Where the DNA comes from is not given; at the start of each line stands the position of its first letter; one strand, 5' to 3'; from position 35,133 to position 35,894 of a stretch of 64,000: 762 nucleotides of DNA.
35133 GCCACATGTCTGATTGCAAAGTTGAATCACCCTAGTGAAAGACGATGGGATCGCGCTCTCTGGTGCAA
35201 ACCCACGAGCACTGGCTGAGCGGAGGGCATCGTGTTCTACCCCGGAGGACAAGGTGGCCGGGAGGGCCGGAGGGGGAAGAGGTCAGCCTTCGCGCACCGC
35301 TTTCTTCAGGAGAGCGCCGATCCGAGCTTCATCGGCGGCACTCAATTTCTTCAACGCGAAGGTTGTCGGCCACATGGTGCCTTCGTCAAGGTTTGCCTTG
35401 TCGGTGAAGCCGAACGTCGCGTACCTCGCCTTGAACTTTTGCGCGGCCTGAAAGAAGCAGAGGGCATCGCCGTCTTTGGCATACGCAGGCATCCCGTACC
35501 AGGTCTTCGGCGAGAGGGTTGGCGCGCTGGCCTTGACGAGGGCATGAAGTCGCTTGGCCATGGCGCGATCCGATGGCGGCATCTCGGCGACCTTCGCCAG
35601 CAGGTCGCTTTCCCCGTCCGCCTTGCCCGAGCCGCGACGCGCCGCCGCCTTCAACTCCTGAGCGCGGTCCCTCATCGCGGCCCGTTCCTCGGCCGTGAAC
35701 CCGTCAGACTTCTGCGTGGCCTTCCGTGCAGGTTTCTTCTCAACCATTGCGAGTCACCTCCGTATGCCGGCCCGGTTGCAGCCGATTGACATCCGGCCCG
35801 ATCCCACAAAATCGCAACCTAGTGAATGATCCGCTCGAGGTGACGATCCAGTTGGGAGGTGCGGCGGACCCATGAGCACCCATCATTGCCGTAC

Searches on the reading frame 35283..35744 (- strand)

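Call 55: search_protein_families(library=pfam, proteins=[window:35283-35744:-], max_evalue=0.0001)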
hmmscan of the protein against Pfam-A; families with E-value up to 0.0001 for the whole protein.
window:35283-35744:- (153 aa): 1 family
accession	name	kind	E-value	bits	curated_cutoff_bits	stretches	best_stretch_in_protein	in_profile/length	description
PF08818.16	DUF1801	-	7.3e-06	26.7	27.2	1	60-150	2-85/85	Domain of unknown function (DU1801)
